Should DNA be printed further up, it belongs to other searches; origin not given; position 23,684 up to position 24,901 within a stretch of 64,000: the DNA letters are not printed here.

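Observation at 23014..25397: Radical SAM enzyme of unknown specificity in a GC-richer block, divergent from an unrecognisable 257-aa protein and followed by a Rossmann NADP oxidoreductase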

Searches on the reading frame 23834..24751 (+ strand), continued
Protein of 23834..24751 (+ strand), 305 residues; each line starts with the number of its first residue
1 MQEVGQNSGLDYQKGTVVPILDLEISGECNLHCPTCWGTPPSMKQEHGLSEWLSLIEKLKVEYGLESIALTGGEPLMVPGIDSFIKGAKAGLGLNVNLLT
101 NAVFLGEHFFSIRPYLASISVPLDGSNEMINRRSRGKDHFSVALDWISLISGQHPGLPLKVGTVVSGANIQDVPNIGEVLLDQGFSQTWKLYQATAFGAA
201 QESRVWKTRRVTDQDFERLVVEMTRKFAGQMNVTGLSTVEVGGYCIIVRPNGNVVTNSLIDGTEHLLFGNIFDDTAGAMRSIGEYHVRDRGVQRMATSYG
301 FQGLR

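Call 41: search_protein_families(library=pfam, proteins=[P0027, P0033, P0036, P0066, P0067, P0086, P0117, P0133, P0148, P0166], max_evalue=0.0001)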
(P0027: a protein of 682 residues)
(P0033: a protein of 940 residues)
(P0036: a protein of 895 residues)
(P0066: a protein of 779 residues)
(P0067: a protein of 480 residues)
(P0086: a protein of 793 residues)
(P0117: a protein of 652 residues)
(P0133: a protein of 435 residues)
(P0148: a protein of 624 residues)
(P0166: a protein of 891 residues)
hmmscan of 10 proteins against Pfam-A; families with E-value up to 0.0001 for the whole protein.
P0027 (682 aa): 2 families
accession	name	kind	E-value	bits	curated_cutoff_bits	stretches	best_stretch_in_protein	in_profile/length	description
PF00368.23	HMG-CoA_red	-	1.9e-63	215.1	27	1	321-678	12-368/368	Hydroxymethylglutaryl-coenzyme A reductase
PF04055.27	Radical_SAM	-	1.1e-16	61.8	29.5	1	13-165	2-165/166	Radical SAM superfamily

P0033 (940 aa): 3 families
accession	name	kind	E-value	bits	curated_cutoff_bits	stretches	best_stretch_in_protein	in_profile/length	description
PF04055.27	Radical_SAM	-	1.1e-55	188.7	29.5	3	630-788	1-165/166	Radical SAM superfamily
PF13353.11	Fer4_12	-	2e-22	80.4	22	2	280-389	13-126/137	4Fe-4S single cluster domain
PF13186.11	SPASM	-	3.2e-14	53.4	21.5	1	862-926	2-67/67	Iron-sulfur cluster-binding domain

P0036 (895 aa): 3 families
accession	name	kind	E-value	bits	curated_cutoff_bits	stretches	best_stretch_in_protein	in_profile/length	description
PF04055.27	Radical_SAM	-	1.8e-61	207.6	29.5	3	548-708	3-163/166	Radical SAM superfamily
PF13186.11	SPASM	-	3.2e-18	66.2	21.5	2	803-874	6-67/67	Iron-sulfur cluster-binding domain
PF13353.11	Fer4_12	-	6.2e-18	65.9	22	1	551-635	14-97/137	4Fe-4S single cluster domain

P0066 (779 aa): 4 families
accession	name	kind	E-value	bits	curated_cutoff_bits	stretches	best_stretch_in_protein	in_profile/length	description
PF04055.27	Radical_SAM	-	7.6e-18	65.7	29.5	1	165-287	3-136/166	Radical SAM superfamily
PF13676.11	TIR_2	-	4e-12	47.1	28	1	14-126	1-111/122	TIR domain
PF01037.27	AsnC_trans_reg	-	8.8e-08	32.4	25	0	697-746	9-57/73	Lrp/AsnC ligand binding domain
PF13353.11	Fer4_12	-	2.3e-05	25.2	22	1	167-262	13-116/137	4Fe-4S single cluster domain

P0067 (480 aa): 1 family
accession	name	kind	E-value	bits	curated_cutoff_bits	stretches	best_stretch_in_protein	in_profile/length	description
PF04055.27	Radical_SAM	-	3.1e-19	70.2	29.5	1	12-154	3-159/166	Radical SAM superfamily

P0086 (793 aa): 3 families
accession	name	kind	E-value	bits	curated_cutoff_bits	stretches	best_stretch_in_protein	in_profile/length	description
PF13676.11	TIR_2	-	9e-16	58.9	28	1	10-121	1-109/122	TIR domain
PF04055.27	Radical_SAM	-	1.6e-14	54.9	29.5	1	177-311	3-147/166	Radical SAM superfamily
PF01037.27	AsnC_trans_reg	-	2.5e-07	30.9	25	0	714-756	13-56/73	Lrp/AsnC ligand binding domain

P0117 (652 aa): 2 families
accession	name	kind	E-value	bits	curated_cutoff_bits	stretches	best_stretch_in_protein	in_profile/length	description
PF04055.27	Radical_SAM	-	7.8e-13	49.4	29.5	1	15-148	3-143/166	Radical SAM superfamily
PF13353.11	Fer4_12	-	2.1e-05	25.3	22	1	17-111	13-115/137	4Fe-4S single cluster domain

P0133 (435 aa): 3 families
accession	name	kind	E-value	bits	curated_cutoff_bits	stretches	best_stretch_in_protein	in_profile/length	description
PF04055.27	Radical_SAM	-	2.7e-14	54.1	29.5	1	150-284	3-140/166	Radical SAM superfamily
PF00293.34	NUDIX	-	1e-13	51.9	21.1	1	4-68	4-67/134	NUDIX domain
PF13353.11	Fer4_12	-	2.7e-05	24.9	22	1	151-231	12-88/137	4Fe-4S single cluster domain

P0148 (624 aa): 1 family
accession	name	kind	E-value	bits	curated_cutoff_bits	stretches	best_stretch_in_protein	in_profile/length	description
PF04055.27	Radical_SAM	-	3.5e-15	57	29.5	1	14-138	3-138/166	Radical SAM superfamily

P0166 (891 aa): 1 family
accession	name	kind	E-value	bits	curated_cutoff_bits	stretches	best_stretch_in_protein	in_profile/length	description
PF04055.27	Radical_SAM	-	2e-13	51.3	29.5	1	273-401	3-143/166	Radical SAM superfamily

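Call 43: find_related_loci(query=A1, collection=genome_contigs, flank=7000)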
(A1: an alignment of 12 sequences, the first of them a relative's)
Query A1 (305 aa) in genome_contigs; peptide patterns used: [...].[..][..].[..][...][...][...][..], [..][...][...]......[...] (x = any residue, [..] = any of these).
34 stretches matched a pattern; 3 encode a relative of the query (tblastn E <= 1e-3); 3 distinct loci.
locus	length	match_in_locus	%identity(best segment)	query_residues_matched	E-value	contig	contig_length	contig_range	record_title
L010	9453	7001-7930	68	5-305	1e-145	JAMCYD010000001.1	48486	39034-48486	MAG: Patescibacteria group bacterium isolate FK_Sedi_B_Bin.369 NODE_1840_length_48486_cov_54.6209, whole genome shotgun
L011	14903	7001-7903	52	10-304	2e-106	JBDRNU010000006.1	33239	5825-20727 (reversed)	MAG: archaeon isolate MEGAHIT-group-1.914 k141_3612054, whole genome shotgun sequence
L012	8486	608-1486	64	3-291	5e-119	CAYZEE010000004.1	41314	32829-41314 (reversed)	MAG TPA_asm: uncultured Gammaproteobacteria bacterium isolate SRP271791_co2_53 genome assembly, contig: NODE_117_length_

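Call 44: find_related_loci(query=A1, collection=metagenome_contigs, flank=7000)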
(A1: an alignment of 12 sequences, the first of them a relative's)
Query A1 (305 aa) in metagenome_contigs; peptide patterns used: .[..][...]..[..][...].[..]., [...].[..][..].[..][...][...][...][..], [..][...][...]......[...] (x = any residue, [..] = any of these).
172 stretches matched a pattern; 28 encode a relative of the query (tblastn E <= 1e-3); 28 distinct loci.
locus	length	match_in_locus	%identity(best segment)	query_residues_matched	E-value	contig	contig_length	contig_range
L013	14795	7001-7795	33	21-285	1e-31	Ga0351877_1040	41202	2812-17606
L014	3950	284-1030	29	20-273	7e-28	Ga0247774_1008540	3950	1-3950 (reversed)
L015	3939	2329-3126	28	21-283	4e-27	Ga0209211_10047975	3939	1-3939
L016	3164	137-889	30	21-275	2e-26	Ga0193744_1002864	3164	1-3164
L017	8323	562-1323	31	25-273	4e-25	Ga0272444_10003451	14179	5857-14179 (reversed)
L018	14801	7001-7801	28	20-294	6e-25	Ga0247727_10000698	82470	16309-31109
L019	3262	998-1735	31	18-271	1e-24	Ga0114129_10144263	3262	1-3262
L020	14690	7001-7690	29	21-254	2e-24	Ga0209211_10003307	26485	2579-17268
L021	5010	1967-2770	27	21-293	1e-23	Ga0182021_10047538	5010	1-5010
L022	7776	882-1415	34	23-204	3e-23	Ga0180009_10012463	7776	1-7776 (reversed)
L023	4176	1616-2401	27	17-279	6e-23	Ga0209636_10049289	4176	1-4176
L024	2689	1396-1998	33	18-223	5e-23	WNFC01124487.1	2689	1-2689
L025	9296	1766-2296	33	20-198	1e-22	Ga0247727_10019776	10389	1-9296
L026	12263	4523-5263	26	24-274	2e-20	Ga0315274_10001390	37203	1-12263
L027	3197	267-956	29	21-255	6e-17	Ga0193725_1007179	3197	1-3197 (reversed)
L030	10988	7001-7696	31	20-254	3e-31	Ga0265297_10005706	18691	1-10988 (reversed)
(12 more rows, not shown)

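Call 45: find_related_loci(query=A1, collection=viral_contigs, flank=7000)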
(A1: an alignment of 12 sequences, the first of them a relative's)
Query A1 (305 aa) in viral_contigs; peptide patterns used: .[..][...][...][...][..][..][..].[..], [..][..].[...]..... (x = any residue, [..] = any of these).
229 stretches matched a pattern; 7 encode a relative of the query (tblastn E <= 1e-3); 7 distinct loci.
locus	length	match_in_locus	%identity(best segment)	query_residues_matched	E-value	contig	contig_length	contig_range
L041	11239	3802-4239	26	11-151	2e-9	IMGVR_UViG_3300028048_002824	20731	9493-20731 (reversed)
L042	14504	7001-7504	24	10-176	2e-9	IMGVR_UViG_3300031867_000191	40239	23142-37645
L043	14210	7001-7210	34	21-86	2e-6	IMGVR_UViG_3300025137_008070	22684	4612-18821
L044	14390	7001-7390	28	29-161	4e-6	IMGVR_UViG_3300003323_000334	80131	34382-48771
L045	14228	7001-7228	28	29-103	7e-6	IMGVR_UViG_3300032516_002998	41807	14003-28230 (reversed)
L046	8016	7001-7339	26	21-133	1e-5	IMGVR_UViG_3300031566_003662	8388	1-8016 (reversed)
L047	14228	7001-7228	29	29-103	1e-5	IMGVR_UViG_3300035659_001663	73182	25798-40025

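Call 48: search_protein_families(library=pfam, proteins=[L018:7892-8995:+, L021:2824-3807:+, L027:1106-2125:+, L018:9197-9733:+, L021:981-1943:+, L020:7822-8304:+, L027:2138-2812:+, L018:10361-11557:+, L020:4328-5341:+, L018:3681-4703:+], max_evalue=0.001)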
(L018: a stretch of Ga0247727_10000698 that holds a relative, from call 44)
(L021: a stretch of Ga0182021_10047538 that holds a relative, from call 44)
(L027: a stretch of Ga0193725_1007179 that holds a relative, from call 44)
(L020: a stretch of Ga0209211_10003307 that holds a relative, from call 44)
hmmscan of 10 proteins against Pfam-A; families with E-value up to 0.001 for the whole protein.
L018:7892-8995:+ (367 aa): 4 families
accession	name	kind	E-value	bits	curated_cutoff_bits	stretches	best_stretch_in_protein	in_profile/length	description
PF00805.28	Pentapeptide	-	3.3e-17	62.1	20.2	1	57-94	3-40/40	Pentapeptide repeats (8 copies)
PF13599.13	Pentapeptide_4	-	3.4e-12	46.7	38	1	42-97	8-63/78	Pentapeptide repeat region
PF13576.12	Pentapeptide_3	-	5.7e-11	42.9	27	1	48-90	2-47/48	Pentapeptide repeats (9 copies)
PF07885.22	Ion_trans_2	-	2.5e-05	24.5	22.5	1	311-364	23-77/79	Ion channel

L021:2824-3807:+ (327 aa): 3 families
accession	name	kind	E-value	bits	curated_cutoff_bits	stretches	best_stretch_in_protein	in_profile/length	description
PF00805.28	Pentapeptide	-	1e-08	35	20.2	1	19-57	2-40/40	Pentapeptide repeats (8 copies)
PF13576.12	Pentapeptide_3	-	3.7e-07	30.7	27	1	22-59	3-42/48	Pentapeptide repeats (9 copies)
PF13599.13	Pentapeptide_4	-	6.7e-07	29.7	38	0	44-95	7-58/78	Pentapeptide repeat region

L027:1106-2125:+ (339 aa): 3 families
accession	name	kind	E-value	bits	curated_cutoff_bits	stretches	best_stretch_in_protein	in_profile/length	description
PF00805.28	Pentapeptide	-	6.6e-12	45.2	20.2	2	33-66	5-38/40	Pentapeptide repeats (8 copies)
PF13599.13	Pentapeptide_4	-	9e-10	38.9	38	1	20-84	12-76/78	Pentapeptide repeat region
PF13576.12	Pentapeptide_3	-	6.9e-08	33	27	1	33-70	3-43/48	Pentapeptide repeats (9 copies)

L018:9197-9733:+ (178 aa): 8 families
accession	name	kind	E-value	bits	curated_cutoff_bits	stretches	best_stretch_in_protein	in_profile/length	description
PF13189.12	Cytidylate_kin2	-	1.4e-18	68.1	28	1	58-159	76-175/176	Cytidylate kinase-like family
PF13238.12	AAA_18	-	1.6e-08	35.5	29.4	1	6-116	1-113/128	AAA domain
PF02224.24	Cytidylate_kin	-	4.3e-07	30.3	26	0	6-42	1-36/211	Cytidylate kinase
PF13207.12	AAA_17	-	6.6e-05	23.7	27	1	10-101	2-109/136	AAA domain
PF07931.18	CPT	-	9.1e-05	22.8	22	0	125-172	117-169/172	Chloramphenicol phosphotransferase-like protein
PF01121.26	CoaE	-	0.00049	20.3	27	0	6-25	3-22/180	Dephospho-CoA kinase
PF13401.12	AAA_22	-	0.00051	20.8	27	0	5-30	7-32/130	AAA domain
PF00005.33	ABC_tran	-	0.00078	20.5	25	0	6-176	14-129/137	ABC transporter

L021:981-1943:+ (320 aa): 4 families
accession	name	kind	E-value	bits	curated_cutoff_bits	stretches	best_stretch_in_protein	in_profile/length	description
PF13189.12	Cytidylate_kin2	-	3.1e-14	54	28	1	15-174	1-175/176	Cytidylate kinase-like family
PF13238.12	AAA_18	-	7e-14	52.8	29.4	1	16-130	1-118/128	AAA domain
PF02224.24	Cytidylate_kin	-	6.6e-11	42.8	26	1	16-52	1-37/211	Cytidylate kinase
PF13207.12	AAA_17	-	1.3e-07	32.5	27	1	23-97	5-81/136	AAA domain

L020:7822-8304:+ (160 aa): 1 family
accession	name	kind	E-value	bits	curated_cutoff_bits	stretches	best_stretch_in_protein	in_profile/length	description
PF00293.34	NUDIX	-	4.4e-15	56.3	21.1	1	16-139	3-128/134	NUDIX domain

L027:2138-2812:+ (224 aa): 2 families
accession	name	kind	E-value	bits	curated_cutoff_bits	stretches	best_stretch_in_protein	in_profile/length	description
PF00625.27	Guanylate_kin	-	4.9e-23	82.2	25.2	1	37-219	2-181/182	Guanylate kinase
PF20720.3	nSTAND3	-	9.1e-05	22.6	27.2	0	33-60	13-40/155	Novel STAND NTPase 3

L018:10361-11557:+ (398 aa): 2 families
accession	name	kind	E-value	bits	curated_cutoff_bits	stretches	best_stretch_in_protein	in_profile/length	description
PF04127.22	DFP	-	1.1e-65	221.4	22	1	188-370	1-186/186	DNA/pantothenate metabolism flavoprotein C-terminal domain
PF02441.25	Flavoprotein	-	1.8e-30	106.1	22.7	1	6-180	1-160/162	Flavoprotein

L020:4328-5341:+ (337 aa): 9 families
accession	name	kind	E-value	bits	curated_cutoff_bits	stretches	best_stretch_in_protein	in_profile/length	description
PF17286.7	PRMT5_C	-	3e-12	47.2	30.3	1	202-315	32-151/167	PRMT5 oligomerisation domain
PF06325.19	PrmA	-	4.5e-12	46.5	22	1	40-150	153-256/296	Ribosomal protein L11 methyltransferase (PrmA)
PF22528.1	PRMT_C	-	2.8e-08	34.3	27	1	158-299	5-145/164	Arginine methyltransferase oligomerization subdomain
PF13649.12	Methyltransf_25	-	3.3e-06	28.1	27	1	53-148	1-97/97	Methyltransferase domain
PF00891.24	Methyltransf_2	-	2e-05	24.5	22.3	1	29-158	43-169/210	O-methyltransferase domain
PF12847.13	Methyltransf_18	-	3.8e-05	24.2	27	1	45-154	10-118/151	Methyltransferase domain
PF05175.20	MTS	-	6.2e-05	23.1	23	1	51-152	33-138/170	Methyltransferase small domain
PF02475.24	TRM5-TYW2_MTfase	-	0.00037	20.9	28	1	34-134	22-124/164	TRM5/TYW2 methyltransferase domain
PF02353.26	CMAS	-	0.00052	19.9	27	0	45-158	59-169/273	Mycolic acid cyclopropane synthetase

L018:3681-4703:+ (340 aa): 1 family
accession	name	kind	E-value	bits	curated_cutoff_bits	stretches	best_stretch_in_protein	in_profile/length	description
PF03687.19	UPF0164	-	5.7e-05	22.5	21.4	1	4-92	2-94/325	Uncharacterised protein family (UPF0164)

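Call 49: search_protein_families(library=pfam, proteins=[L014:1138-1743:+, L023:2491-3237:+, L026:5399-5878:+, L030:7825-8193:+, L017:1547-2020:+, L019:2005-2697:+, L022:1742-2881:+, L001:7001-8227:-, L001:4876-5979:+, L030:6345-6947:+], max_evalue=0.001)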
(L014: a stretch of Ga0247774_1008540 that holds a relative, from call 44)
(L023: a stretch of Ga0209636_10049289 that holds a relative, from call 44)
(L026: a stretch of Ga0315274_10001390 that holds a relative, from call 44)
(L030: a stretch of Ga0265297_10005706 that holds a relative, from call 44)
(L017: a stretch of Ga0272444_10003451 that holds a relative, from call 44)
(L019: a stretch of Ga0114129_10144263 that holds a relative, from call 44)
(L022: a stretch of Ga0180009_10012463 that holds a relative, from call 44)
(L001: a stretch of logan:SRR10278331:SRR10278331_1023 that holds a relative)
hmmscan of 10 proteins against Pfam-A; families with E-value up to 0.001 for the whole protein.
L014:1138-1743:+ (201 aa): 1 family
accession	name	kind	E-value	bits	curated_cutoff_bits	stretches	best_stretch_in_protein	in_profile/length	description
PF01467.32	CTP_transf_like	-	1.2e-07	32.5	21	1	25-168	2-132/133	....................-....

L023:2491-3237:+ (248 aa): 0 families

L026:5399-5878:+ (159 aa): 0 families

L030:7825-8193:+ (122 aa): 1 family
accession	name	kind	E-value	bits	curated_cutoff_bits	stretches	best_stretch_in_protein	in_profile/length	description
PF18894.6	PhageMetallopep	-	8.5e-20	71.6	23.7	1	2-117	2-129/134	Putative phage metallopeptidase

L017:1547-2020:+ (157 aa): 0 families

L019:2005-2697:+ (230 aa): 2 families
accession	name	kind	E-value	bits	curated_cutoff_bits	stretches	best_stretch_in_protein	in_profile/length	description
PF06508.19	QueC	-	6.1e-59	199.5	22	1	4-211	2-208/210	Queuosine biosynthesis protein QueC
PF01171.26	ATP_bind_3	-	0.00052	20.2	27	0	8-51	6-48/182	PP-loop family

L022:1742-2881:+ (379 aa): 14 families
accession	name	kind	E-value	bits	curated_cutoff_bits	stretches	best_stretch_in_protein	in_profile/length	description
PF13177.12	DNA_pol3_delta2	-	5.6e-49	166.6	27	1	25-183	1-160/161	DNA polymerase III, delta subunit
PF00004.35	AAA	-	3.8e-13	50.5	21.2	1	47-180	2-125/131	ATPase family associated with various cellular activities (AAA)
PF22608.2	DNAX_ATPase_lid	-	6.3e-12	45.5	27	1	188-234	2-48/49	DNA polymerase III clamp loader subunit, ATPase lid domain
PF12169.13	DNA_pol3_gamma3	-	1.3e-10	41.6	24.4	1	242-375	1-128/143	DNA polymerase III subunits gamma and tau domain III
PF05496.18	RuvB_N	-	1.8e-07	31.5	27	1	16-78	2-68/159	Holliday junction DNA helicase RuvB P-loop domain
PF13191.12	AAA_16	-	1.6e-06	29.1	32.6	1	23-154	2-162/167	AAA ATPase domain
PF03215.21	Rad17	-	4.9e-06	27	23.8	1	12-80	10-82/186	Rad17 P-loop domain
PF13401.12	AAA_22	-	1.9e-05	25.4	27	1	47-164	9-126/130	AAA domain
PF01078.27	Mg_chelatase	-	6.2e-05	22.9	20.3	1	20-149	2-131/207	Magnesium chelatase, subunit ChlI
PF07728.20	AAA_5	-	7.8e-05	23.1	22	1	47-150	3-92/139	AAA domain (dynein-related subfamily)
PF13173.12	AAA_14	-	0.00011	22.7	27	1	45-159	4-96/129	AAA domain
PF21694.2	DNA_pol3_delta_C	-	0.00066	20.1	27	0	261-373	6-120/121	DNA polymerase III delta subunit, C-terminal domain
PF13604.12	AAA_30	-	0.00078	19.7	27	0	45-151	20-115/191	AAA domain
PF04851.21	ResIII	-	0.00083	19.7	22.5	0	121-149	122-151/164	Type III restriction enzyme, res subunit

L001:7001-8227:- (408 aa): 0 families

L001:4876-5979:+ (367 aa): 2 families
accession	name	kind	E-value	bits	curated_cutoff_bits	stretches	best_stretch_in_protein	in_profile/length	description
PF00586.29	AIRS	-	6.5e-14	52.7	24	1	51-175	2-112/112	AIR synthase related protein, N-terminal domain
PF02769.27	AIRS_C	-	5e-09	36.9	23.1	1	188-335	1-136/156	AIR synthase related protein, C-terminal domain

L030:6345-6947:+ (200 aa): 0 families
